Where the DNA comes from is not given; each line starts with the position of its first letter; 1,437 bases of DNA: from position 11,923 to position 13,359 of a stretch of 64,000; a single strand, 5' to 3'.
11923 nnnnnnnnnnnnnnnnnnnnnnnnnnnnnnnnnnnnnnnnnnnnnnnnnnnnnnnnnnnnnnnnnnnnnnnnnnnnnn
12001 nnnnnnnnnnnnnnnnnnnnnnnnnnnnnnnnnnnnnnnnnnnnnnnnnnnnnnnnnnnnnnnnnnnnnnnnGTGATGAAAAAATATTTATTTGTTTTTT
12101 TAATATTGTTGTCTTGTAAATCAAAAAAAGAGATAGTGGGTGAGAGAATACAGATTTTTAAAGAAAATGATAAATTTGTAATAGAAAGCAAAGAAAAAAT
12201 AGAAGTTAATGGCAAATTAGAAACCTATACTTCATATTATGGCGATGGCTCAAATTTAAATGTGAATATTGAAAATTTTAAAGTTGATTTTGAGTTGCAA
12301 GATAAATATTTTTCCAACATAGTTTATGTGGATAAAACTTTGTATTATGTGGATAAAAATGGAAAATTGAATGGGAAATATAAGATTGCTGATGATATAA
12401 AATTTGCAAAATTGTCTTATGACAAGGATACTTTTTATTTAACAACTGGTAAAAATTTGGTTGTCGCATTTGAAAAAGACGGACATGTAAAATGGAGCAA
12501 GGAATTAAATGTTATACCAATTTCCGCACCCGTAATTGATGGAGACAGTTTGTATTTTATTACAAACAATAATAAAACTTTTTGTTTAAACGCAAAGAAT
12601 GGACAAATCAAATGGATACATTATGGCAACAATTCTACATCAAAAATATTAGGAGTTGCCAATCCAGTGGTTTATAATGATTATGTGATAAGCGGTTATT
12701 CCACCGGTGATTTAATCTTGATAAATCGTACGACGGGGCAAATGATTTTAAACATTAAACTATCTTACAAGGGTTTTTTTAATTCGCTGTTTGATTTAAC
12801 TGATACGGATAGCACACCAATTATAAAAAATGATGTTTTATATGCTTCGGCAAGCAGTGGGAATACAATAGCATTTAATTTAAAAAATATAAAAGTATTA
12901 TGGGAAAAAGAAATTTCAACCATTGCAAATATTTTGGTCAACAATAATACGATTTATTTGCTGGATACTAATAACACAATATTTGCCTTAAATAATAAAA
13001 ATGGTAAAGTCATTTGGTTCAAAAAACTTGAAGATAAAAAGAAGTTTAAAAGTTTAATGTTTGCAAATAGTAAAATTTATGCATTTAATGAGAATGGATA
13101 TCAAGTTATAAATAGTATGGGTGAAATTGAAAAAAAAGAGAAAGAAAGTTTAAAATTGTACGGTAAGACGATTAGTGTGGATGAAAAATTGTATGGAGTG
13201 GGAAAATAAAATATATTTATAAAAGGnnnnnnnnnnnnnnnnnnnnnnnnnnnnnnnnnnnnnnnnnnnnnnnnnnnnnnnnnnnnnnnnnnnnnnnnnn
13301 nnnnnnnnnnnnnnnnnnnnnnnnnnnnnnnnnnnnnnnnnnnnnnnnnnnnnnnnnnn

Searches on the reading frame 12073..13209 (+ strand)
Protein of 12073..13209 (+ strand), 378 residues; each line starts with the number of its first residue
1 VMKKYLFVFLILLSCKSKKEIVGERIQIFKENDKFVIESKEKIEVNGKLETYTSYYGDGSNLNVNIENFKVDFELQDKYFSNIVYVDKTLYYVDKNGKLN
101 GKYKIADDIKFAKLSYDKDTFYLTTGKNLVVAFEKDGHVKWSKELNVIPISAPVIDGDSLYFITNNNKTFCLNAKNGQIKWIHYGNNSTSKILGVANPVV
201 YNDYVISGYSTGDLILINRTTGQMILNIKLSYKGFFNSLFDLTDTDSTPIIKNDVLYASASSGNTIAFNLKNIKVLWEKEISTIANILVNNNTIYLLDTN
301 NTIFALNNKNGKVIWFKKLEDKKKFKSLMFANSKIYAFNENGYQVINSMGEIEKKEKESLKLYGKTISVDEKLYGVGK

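Call 32: search_protein_families(library=pfam, proteins=[window:12073-13209:+], max_evalue=0.01)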
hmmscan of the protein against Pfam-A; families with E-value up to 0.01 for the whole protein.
window:12073-13209:+ (378 aa): 6 families
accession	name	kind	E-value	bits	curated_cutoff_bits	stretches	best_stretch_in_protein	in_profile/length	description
PF13360.13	PQQ_2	-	2e-33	116.4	27.6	1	114-315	29-231/233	Outer membrane protein assembly factor BamB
PF13570.13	Beta-prop_ACSF4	-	2.6e-15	57.1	133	2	87-239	70-220/329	Beta-alanine-activating enzyme, beta-propeller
PF01011.28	PQQ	-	4.1e-09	36.1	26.7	0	152-189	52-89/595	Glucose/ethanol/alcohol dehydrogenase, beta-propeller domain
PF25171.1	Beta-prop_WDR36-Utp21_1st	-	2.3e-08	34.2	80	1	113-316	32-220/266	WDR36/Utp21 first beta-propeller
PF25293.1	Beta-prop_EMC1_N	-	2.1e-06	28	34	0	160-285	34-151/219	EMC1 N-terminal beta-propeller domain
PF03478.24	Beta-prop_KIB1-4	-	8.4e-05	22.6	27.4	0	293-347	90-137/242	KIB1-4 beta-propeller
